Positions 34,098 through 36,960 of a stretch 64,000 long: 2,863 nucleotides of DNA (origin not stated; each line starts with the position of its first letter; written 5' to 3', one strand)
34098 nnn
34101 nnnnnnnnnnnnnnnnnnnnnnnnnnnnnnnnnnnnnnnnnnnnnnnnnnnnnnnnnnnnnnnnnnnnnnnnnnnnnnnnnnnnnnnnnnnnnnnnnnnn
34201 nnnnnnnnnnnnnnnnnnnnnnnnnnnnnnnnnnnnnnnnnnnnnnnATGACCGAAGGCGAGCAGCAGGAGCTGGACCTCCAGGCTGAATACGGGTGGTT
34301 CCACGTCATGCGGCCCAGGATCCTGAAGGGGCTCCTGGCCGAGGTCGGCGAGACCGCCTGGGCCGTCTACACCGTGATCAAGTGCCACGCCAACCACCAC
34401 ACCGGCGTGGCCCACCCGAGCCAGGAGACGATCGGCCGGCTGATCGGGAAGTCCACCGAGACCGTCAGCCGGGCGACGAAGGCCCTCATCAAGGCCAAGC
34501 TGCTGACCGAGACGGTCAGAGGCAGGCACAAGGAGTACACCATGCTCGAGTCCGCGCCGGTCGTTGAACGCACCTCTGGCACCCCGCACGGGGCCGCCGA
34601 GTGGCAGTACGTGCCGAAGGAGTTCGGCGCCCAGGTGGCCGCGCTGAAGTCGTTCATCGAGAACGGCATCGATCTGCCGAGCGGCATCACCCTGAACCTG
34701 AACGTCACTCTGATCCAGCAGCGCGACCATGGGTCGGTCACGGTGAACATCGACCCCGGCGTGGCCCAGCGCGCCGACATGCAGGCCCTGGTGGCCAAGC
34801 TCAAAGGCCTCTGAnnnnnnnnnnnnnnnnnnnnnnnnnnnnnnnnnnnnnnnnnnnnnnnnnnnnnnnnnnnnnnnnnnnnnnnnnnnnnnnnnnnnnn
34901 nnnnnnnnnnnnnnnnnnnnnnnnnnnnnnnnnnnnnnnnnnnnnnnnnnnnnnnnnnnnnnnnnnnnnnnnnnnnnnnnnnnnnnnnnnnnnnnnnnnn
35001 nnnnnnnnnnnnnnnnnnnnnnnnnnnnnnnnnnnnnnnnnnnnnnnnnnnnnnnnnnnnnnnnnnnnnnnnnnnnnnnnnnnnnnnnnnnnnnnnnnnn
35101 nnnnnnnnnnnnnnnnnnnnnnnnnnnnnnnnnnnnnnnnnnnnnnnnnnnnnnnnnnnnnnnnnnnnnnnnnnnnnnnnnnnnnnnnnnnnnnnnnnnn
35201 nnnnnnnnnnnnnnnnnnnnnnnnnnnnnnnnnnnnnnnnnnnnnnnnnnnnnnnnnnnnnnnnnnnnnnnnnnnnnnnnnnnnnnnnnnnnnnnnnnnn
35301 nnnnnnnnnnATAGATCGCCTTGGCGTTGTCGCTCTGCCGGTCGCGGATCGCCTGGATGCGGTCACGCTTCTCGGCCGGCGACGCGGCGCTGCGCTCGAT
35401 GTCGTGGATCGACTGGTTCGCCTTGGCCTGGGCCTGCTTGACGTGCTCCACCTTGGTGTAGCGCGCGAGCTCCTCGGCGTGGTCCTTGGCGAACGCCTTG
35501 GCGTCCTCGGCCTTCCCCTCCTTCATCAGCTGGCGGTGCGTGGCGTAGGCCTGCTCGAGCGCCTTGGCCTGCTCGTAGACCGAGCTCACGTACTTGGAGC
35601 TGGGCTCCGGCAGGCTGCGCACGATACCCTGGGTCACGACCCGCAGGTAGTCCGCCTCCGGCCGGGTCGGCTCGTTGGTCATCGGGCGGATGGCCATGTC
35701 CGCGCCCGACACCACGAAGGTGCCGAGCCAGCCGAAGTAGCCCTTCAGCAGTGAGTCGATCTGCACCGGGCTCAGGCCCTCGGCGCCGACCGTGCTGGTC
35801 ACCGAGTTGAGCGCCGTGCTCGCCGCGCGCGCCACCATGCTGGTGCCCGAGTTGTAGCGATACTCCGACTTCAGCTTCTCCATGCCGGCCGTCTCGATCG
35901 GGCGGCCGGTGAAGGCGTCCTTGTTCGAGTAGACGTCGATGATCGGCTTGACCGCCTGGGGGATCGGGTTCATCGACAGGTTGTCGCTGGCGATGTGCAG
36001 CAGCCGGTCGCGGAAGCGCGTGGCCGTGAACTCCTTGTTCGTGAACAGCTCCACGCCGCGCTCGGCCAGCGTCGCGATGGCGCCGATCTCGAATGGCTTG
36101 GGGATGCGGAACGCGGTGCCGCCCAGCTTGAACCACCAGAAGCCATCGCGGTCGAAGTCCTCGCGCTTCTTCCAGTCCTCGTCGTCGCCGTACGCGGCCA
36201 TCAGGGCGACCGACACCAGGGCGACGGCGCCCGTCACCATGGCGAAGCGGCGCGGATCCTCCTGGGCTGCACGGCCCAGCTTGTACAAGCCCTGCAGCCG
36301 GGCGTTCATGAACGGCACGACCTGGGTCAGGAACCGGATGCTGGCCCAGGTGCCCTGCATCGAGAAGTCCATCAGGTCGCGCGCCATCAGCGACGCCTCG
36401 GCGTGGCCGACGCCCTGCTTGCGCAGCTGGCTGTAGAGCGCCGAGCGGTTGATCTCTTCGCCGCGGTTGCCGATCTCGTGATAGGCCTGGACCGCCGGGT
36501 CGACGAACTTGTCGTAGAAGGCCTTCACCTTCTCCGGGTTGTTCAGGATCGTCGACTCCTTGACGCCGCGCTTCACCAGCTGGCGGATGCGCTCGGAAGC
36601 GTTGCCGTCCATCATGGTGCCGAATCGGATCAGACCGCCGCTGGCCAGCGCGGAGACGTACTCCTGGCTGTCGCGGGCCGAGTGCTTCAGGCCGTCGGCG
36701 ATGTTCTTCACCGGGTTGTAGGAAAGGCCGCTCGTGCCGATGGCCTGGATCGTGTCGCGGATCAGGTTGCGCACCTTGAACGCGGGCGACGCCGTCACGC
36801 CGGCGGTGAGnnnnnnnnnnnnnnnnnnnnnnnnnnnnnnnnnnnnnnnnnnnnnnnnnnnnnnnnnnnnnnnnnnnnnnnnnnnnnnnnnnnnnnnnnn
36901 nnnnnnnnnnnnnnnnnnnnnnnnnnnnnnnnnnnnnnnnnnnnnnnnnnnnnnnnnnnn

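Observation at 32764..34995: Plasmid-maintenance module (iterons, ParA, ParG-like, winged-helix protein and a DnaA-box origin) suggests a phage-plasmid with two replicons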

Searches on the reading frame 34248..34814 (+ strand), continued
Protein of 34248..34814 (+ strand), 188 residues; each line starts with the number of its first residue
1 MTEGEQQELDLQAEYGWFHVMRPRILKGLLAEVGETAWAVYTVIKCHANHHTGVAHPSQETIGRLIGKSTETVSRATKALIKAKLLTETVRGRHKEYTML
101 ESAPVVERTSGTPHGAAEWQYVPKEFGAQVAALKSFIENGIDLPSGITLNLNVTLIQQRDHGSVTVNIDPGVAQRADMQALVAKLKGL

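Call 92: find_homologous_proteins(query=A6, max_evalue=0.001)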
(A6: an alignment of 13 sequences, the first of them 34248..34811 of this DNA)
Query A6 (13 sequences) (188 aa, profile of the alignment): 41 proteins with E <= 0.001 among 7158 candidates.
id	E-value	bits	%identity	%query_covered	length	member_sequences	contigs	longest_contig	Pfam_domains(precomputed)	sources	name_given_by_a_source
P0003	3.6e-88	312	63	98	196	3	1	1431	PF13730.13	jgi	-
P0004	4.2e-88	312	61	99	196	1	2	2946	PF13730.13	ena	-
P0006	7.8e-88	311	57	99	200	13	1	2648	PF13730.13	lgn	-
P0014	2.7e-87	310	58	100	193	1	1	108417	PF13730.13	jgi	jgi:DNA-binding Lrp family transcriptional regulator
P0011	3.4e-87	309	60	99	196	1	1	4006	PF13730.13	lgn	-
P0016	3.8e-87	309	59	97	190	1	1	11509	PF13730.13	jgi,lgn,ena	-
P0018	4.2e-85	302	56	95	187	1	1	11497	PF13730.13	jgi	jgi:DNA-binding transcriptional ArsR family regulator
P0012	5.1e-85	302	59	98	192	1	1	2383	PF13730.13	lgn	-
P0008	1.4e-84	301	62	95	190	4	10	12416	PF13730.13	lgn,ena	-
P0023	1.8e-84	300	51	100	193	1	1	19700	PF13730.13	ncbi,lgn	-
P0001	2.2e-84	300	100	100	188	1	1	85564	PF13730.13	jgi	jgi:hypothetical protein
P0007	1.3e-83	298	59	100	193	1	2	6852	PF13730.13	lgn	-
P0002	1.8e-83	297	65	97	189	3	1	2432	PF13730.13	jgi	jgi:biotin operon repressor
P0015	1.4e-82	294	60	88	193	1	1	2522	PF13730.13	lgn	-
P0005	1.9e-82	294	62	96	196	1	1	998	PF13730.13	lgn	-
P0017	1.2e-81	291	56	98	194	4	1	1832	PF13730.13,PF13545.13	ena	-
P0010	1.3e-80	288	59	99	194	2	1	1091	PF13730.13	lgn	-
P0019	3.0e-79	283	54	98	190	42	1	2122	PF13730.13,PF13545.13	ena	-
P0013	1.1e-78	281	60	96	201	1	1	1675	PF13730.13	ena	-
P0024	1.7e-77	278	49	97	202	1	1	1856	PF13730.13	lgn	-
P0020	2.4e-77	277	53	98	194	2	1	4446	PF13730.13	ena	-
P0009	8.5e-75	269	60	99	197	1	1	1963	PF13730.13,PF13545.13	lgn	-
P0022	1.5e-73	265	54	95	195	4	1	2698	PF13730.13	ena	-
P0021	2.1e-72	261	55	98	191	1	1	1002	PF13730.13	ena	-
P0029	9.0e-64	233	35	92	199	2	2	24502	PF13730.13,PF00392.28,PF07848.19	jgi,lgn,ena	-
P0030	3.1e-63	231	34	89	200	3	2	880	PF13730.13,PF00392.28,PF07848.19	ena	-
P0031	7.4e-63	230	37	77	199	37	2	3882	PF13730.13,PF00392.28,PF07848.19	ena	-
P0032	5.4e-61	224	37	77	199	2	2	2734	PF13730.13,PF00392.28,PF07848.19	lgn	-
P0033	6.2e-55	204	26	80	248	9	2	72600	PF13730.13,PF13545.13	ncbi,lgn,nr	ncbi:TPA: helix-turn-helix domain-containing protein [Acinetobacter baumannii]|nr:helix-turn-helix d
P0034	1.4e-51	193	32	88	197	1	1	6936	PF13730.13,PF00392.28,PF07848.19,PF21984.3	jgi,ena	-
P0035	3.1e-51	192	36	85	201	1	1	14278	PF13730.13,PF00392.28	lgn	-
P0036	1.7e-50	189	25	80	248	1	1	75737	PF13730.13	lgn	-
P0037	9.7e-50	187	25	88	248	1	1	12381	PF13730.13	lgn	-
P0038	2.6e-49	186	36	78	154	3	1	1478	PF13730.13,PF00392.28,PF07848.19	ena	-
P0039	3.9e-48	182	26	69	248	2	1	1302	PF13730.13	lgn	-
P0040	5.3e-48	181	36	88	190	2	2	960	PF13730.13,PF00392.28,PF21984.3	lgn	-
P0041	6.7e-48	181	28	69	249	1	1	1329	PF13730.13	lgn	-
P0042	1.1e-47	180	35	85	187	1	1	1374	PF13730.13,PF00392.28,PF21984.3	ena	-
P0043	1.7e-36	144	29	61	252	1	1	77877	PF13730.13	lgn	-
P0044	3.3e-36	143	30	78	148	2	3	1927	PF13730.13,PF00392.28,PF07848.19,PF21984.3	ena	-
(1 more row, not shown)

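Call 99: search_protein_representatives(alignment_id=A1)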
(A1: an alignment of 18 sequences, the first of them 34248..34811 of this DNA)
Query: 18 sequences, 193 profile positions. Proteins with E-value up to 0.001 (for the whole library): 2174; up to 1e-10: 295; up to 1e-30: 26. The best 150 are listed.
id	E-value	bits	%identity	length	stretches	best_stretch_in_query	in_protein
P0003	6.5e-96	335.9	-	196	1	4-192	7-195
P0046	3.9e-46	173.5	-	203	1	4-191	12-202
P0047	9.6e-46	172.2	-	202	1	5-190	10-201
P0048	3.5e-45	170.4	-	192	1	10-191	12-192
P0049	4.1e-45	170.2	-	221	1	8-176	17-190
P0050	2.9e-44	167.4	-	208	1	5-191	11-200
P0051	1.2e-43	165.4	-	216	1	5-173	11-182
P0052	8.4e-43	162.6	-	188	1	10-192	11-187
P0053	1.6e-42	161.7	-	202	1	6-183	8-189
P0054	1.8e-41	158.3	-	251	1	4-169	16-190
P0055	8.2e-41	156.2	-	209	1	10-177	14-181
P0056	1.7e-39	151.8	-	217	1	12-169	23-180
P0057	6.3e-39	150.0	-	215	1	6-176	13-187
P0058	6.9e-38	146.6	-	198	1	6-191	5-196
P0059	2.3e-37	144.9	-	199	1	10-175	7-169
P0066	2.9e-34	134.8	-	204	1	10-191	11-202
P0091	3.1e-24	102.1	-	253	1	4-163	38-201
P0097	1.6e-23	99.8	-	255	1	5-167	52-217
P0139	5.9e-20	88.1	-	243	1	13-185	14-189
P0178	8.0e-18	81.2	-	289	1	11-170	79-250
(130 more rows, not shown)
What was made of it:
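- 34248..34814 (+): wHTH: a 188-aa HTH_36 winged-helix protein with a conserved C-terminal domain of unknown fold. Proposed origin-binding initiator (Rep-like). The family has 295 representatives at E<=1e-10 (call 99).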

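Call 100: list_cluster_members(proteins=[P0046, P0047, P0049, P0054, P0058, P0066, P0091, P0097, P0139, P0178])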
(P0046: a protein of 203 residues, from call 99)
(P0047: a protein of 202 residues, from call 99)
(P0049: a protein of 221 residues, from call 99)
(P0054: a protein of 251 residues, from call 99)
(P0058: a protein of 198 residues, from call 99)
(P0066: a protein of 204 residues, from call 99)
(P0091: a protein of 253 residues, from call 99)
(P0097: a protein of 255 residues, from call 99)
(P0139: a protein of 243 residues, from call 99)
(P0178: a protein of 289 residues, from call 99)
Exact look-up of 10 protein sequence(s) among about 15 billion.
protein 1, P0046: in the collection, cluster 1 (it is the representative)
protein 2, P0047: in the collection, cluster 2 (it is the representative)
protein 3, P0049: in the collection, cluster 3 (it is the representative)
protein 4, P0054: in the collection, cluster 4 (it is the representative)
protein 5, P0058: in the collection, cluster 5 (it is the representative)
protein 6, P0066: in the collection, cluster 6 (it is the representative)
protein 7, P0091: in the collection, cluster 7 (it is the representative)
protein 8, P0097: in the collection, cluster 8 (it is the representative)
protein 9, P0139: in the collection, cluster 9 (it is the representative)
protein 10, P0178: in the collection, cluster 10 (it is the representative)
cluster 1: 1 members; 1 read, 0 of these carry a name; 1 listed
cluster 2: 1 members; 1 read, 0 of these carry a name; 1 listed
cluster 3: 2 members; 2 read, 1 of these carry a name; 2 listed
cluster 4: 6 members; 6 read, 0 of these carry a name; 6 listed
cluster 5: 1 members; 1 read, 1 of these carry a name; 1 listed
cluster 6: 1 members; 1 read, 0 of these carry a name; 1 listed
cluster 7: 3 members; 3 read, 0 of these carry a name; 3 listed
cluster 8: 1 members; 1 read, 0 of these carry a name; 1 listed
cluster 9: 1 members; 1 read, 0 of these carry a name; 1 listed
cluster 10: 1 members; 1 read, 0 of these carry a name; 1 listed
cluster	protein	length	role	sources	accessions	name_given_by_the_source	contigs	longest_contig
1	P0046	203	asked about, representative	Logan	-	-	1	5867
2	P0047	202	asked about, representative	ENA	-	-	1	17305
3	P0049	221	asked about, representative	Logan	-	-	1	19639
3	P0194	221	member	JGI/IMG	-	DNA-binding transcriptional regulator YhcF (GntR family)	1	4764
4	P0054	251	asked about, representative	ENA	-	-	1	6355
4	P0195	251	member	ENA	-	-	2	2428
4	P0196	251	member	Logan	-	-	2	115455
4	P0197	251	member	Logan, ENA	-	-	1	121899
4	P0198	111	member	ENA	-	-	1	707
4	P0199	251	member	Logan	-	-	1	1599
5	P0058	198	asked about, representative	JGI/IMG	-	hypothetical protein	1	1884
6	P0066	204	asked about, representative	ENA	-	-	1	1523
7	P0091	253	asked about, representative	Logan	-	-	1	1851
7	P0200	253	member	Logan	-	-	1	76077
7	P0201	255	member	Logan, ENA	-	-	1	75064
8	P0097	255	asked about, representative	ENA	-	-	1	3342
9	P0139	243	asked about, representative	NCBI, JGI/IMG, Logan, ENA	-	-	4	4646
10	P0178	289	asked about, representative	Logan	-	-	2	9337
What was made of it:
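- Tried and rejected: Names for remote wHTH relatives were uninformative (call 100).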

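Call 101: find_encoding_contigs(protein=P0047, flank=6000, max_places=2)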
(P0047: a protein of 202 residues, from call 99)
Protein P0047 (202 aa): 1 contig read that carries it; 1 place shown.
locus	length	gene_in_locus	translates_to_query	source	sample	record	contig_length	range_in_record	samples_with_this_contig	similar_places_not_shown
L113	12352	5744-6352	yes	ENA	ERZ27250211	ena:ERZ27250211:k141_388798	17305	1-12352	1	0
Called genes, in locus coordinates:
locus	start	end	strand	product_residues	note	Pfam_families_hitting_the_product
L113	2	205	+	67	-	?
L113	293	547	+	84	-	-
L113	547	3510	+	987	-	PF06048:DUF927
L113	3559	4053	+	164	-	-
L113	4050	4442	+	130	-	-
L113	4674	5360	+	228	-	PF01656:CbiA, PF02374:ArsA_ATPase (weak), PF09140:MipZ (faint), PF10609:ParA, PF13614:AAA_31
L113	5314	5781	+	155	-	-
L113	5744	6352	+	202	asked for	PF13730:HTH_36, PF00392:GntR (weak), PF13545:HTH_Crp_2 (weak), PF12802:MarR_2 (faint)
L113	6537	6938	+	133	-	-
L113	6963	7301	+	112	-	PF24720:DUF7673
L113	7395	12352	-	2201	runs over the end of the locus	-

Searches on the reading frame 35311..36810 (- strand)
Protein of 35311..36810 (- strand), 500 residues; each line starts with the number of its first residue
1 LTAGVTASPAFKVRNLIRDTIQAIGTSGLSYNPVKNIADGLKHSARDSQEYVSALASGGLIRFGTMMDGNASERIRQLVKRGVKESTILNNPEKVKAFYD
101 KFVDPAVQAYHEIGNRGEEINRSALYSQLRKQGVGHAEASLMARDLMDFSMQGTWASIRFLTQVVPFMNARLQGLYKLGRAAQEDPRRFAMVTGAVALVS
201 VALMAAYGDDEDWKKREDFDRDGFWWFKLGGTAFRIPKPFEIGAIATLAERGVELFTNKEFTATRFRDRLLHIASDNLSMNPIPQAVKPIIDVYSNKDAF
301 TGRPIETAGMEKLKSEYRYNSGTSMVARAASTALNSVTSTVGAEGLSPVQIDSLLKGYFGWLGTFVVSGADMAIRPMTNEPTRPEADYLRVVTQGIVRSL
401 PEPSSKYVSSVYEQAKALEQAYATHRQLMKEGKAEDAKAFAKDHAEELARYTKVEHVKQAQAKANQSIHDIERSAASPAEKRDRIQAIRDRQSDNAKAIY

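Call 83: find_related_loci(query=window:35311-36810:-, collection=viral_contigs, flank=10000)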
Query window:35311-36810:- (500 aa) in viral_contigs; peptide patterns used: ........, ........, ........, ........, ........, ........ (x = any residue, [..] = any of these).
74 stretches matched a pattern; 70 encode a relative of the query (tblastn E <= 1e-3); 70 distinct loci.
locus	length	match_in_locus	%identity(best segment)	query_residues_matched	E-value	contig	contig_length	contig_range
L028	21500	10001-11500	70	1-500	0e+0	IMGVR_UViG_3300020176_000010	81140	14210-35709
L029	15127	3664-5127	65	1-493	0e+0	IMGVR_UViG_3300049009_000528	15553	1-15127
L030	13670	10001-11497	61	1-499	0e+0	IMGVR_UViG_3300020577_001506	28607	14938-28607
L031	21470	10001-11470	60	1-490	0e+0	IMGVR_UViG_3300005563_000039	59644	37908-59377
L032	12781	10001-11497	61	1-499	0e+0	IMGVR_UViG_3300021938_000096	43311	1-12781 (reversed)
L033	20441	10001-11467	64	1-499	0e+0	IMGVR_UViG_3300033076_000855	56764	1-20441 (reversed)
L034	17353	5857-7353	59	1-499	0e+0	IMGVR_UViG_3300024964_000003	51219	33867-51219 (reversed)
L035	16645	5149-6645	57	1-500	0e+0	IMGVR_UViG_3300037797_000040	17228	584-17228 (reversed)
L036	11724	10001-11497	57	1-500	0e+0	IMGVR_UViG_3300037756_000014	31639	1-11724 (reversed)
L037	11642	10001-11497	57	1-500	0e+0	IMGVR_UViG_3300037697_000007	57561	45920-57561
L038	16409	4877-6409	59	1-499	0e+0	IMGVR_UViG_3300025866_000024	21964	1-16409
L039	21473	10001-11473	58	1-499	0e+0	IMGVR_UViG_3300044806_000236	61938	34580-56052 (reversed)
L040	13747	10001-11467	61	1-492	0e+0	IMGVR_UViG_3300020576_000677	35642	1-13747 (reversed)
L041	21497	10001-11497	56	1-499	0e+0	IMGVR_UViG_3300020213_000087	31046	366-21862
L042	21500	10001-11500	51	1-497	9e-158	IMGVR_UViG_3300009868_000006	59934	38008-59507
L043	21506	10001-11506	50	1-499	1e-153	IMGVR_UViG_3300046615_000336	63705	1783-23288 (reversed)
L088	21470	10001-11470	33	1-494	1e-75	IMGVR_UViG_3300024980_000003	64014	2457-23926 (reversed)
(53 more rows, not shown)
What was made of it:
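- L031, L033, L030 and L034 are 59-64% identical to the window in the C-terminal 500 aa of the giant protein (call 83).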

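Call 84: find_related_loci(query=window:35311-36810:-, collection=genome_contigs, flank=10000)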
Query window:35311-36810:- (500 aa) in genome_contigs; peptide patterns used: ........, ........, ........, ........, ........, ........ (x = any residue, [..] = any of these).
80 stretches matched a pattern; 15 encode a relative of the query (tblastn E <= 1e-3); 15 distinct loci.
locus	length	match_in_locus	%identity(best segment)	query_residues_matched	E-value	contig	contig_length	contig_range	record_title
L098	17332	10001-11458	64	1-491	0e+0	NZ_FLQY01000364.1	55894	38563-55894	Candidatus Propionivibrio aalborgensis isolate 2, whole genome shotgun sequence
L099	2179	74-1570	60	1-499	0e+0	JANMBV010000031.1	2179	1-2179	MAG: Actinomycetes bacterium isolate OTE_1_metabat_250 OTE_1_k141_4871194, whole genome shotgun sequence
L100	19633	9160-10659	60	1-499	0e+0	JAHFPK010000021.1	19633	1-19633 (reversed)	MAG: Hyphomicrobiales bacterium isolate nzgw525 NODE_3781_length_19634_cov_5.161533, whole genome shotgun sequence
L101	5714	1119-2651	59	1-499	0e+0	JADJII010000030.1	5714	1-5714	MAG: Candidatus Egaibacter danicus isolate Ega_18-Q3-R5-49_MAXAC.062 tig00160872-10-56240, whole genome shotgun sequence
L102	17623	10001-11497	58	1-499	0e+0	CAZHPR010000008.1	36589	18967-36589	MAG TPA_asm: uncultured Candidatus Saccharibacteria bacterium isolate SRP300315_co1_17 genome assembly, contig: NODE_626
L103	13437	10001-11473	58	1-491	0e+0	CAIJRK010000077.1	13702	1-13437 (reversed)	MAG: uncultured beta proteobacterium isolate Day6-1_bin-090 genome assembly, contig: bin-090:77/89, whole genome shotgun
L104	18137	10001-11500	57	1-499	0e+0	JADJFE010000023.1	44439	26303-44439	MAG: Candidatus Aalborgicola bjergmarkensis isolate Bjer_18-Q3-R1-45_BATAC.458 tig00023025-10-441690, whole genome shotg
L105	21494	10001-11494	56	1-500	0e+0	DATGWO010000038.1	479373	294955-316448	MAG TPA_asm: Sideroxyarcus sp. isolate SMAG_U10584 k141_104568, whole genome shotgun sequence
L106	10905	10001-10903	66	1-301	3e-135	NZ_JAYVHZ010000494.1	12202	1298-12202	MAG: Undibacterium sp. isolate GL50_Down_concoct_149 GL50_Down_concoct_149_493, whole genome shotgun sequence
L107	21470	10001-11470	47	1-492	2e-134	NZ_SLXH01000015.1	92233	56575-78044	Simplicispira metamorpha strain DSM 1837 Ga0310511_115, whole genome shotgun sequence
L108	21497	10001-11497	63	1-499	0e+0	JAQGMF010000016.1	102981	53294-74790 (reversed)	MAG: Rhodocyclales bacterium isolate RYN_554 scaffold_3367156, whole genome shotgun sequence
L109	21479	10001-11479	31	1-490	1e-68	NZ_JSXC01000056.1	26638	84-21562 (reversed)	Pectobacterium fontis strain M022 Contig56, whole genome shotgun sequence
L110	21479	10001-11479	30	1-493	2e-63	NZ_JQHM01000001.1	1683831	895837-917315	Pectobacterium betavasculorum strain NCPPB 2795 ID_1, whole genome shotgun sequence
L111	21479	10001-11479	31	1-493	1e-61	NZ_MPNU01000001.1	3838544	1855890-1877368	Edwardsiella piscicida strain ACC35.1 scaffold00001, whole genome shotgun sequence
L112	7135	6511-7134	31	1-201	8e-20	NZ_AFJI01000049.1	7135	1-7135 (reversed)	Edwardsiella ictaluri ATCC 33202 contig00065, whole genome shotgun sequence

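Call 89: search_protein_families(library=pfam, proteins=[L028:11961-13340:-, L031:12577-13638:+, L033:11777-12838:+, L030:11675-12601:-, L034:7531-8460:-, L088:11733-12992:-, L110:12214-13341:-, L108:11923-12906:-, L043:11504-12268:-, L098:12013-12708:-], max_evalue=0.001)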
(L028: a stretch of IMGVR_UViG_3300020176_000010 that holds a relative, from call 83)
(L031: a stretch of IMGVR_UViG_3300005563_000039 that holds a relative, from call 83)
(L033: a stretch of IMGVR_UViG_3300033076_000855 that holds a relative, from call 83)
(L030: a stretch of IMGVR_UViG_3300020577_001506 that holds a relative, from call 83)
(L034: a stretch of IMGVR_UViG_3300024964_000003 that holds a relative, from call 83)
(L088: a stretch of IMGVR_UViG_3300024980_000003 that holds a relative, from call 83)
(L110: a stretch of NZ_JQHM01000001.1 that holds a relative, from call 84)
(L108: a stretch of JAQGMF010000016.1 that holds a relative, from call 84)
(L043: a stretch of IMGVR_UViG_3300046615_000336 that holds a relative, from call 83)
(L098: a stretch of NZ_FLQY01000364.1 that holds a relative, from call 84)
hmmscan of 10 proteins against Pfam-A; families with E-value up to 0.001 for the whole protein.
L028:11961-13340:- (459 aa): 2 families
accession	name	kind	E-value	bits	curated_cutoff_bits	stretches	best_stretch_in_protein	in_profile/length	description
PF07282.18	Cas12f1-like_TNB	-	2.4e-25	88.9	26.3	1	373-444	1-60/60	Cas12f1-like, TNB domain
PF01385.25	OrfB_IS605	-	7.7e-13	49.2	30.5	1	262-361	3-118/120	Probable transposase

L031:12577-13638:+ (353 aa): 1 family
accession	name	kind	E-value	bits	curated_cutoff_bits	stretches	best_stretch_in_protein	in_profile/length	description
PF00589.27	Phage_integrase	-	4.3e-24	85.7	27.1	1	202-344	18-169/172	Phage integrase family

L033:11777-12838:+ (353 aa): 2 families
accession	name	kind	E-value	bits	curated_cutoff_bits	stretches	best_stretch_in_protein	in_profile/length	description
PF00589.27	Phage_integrase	-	3.9e-25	89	27.1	1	181-344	2-170/172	Phage integrase family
PF24624.1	Int_N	-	0.0003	21.9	27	0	113-165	41-93/100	Phage integrase, N-terminal domain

L030:11675-12601:- (308 aa): 2 families
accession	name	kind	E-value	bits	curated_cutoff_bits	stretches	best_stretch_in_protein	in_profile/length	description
PF00589.27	Phage_integrase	-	1.4e-09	38.4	27.1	1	246-300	114-169/172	Phage integrase family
PF24624.1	Int_N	-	0.0005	21.2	27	1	75-145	26-97/100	Phage integrase, N-terminal domain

L034:7531-8460:- (309 aa): 2 families
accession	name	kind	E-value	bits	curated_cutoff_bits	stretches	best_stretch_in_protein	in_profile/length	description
PF00589.27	Phage_integrase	-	2.1e-10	41.1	27.1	1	247-302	114-170/172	Phage integrase family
PF24624.1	Int_N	-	0.00074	20.6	27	0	59-146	10-97/100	Phage integrase, N-terminal domain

L088:11733-12992:- (419 aa): 3 families
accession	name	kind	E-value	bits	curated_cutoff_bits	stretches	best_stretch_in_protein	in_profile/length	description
PF01385.25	OrfB_IS605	-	3.2e-28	98.8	30.5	1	167-282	1-119/120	Probable transposase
PF07282.18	Cas12f1-like_TNB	-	1.1e-20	74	26.3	1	309-375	1-60/60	Cas12f1-like, TNB domain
PF12323.14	HTH_OrfB_IS605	-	1.9e-11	43.7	21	1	5-46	2-43/47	Helix-turn-helix domain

L110:12214-13341:- (375 aa): 12 families
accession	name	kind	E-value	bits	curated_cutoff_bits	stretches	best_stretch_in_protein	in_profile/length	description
PF12801.12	Fer4_5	-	3.9e-18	65.6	22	2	103-144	2-44/48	4Fe-4S binding domain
PF00037.32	Fer4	-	6.7e-10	38.8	21.1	1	253-271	4-22/24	4Fe-4S binding domain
PF13237.11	Fer4_10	-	3.3e-08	33.8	25.5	1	249-295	1-53/53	4Fe-4S dicluster domain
PF14697.11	Fer4_21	-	8.2e-08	32.7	35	1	254-297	5-54/59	4Fe-4S dicluster domain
PF12837.12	Fer4_6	-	1.5e-07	31.5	25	1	250-271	2-23/24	4Fe-4S binding domain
PF13187.11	Fer4_9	-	1.4e-06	28.7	27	2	257-296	2-49/52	4Fe-4S dicluster domain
PF12798.12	Fer4_3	-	1.5e-05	25.9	27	0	257-271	1-15/15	4Fe-4S binding domain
PF12838.12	Fer4_7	-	3.8e-05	24.5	27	1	256-296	1-50/52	4Fe-4S dicluster domain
PF13183.11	Fer4_8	-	5e-05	24.2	27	0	253-271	50-68/68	4Fe-4S dicluster domain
PF13746.11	Fer4_18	-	0.00011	22.8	27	1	252-295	56-96/114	4Fe-4S dicluster domain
PF12797.12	Fer4_2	-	0.00026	21.2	24.5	1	250-269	3-22/22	4Fe-4S binding domain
PF13484.11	Fer4_16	-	0.00086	20.5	30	0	257-271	2-16/66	4Fe-4S double cluster binding domain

L108:11923-12906:- (327 aa): 0 families

L043:11504-12268:- (254 aa): 3 families
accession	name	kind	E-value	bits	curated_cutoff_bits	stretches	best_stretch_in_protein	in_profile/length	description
PF01844.29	HNH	-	4.9e-13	49.4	21.4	1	198-240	1-46/47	HNH endonuclease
PF14279.12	HNH_5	-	6.8e-11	42.4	27.5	1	198-243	1-48/56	HNH endonuclease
PF02945.21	Endonuclease_7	-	8.6e-08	32.4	23.6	1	178-249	6-75/82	Recombination endonuclease VII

L098:12013-12708:- (231 aa): 3 families
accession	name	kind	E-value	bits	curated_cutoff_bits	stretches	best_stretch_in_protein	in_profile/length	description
PF01555.25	N6_N4_Mtase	-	4.7e-22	79.5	26.7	1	144-205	159-219/221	DNA methylase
PF03602.21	Cons_hypoth95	-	0.0002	21.5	24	0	149-213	23-88/182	Conserved hypothetical protein 95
PF01170.24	UPF0020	-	0.00047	20.4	22.3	0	167-209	28-70/197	RMKL-like, methyltransferase domain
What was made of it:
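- On Phage-plasmid (plasmid prophage): Relatives have an integrase in this slot (call 89).
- In each, a tyrosine integrase lies right after that gene (call 89). Relatives keep their integrase at this very junction, and here the slot holds the cassette instead (call 89).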
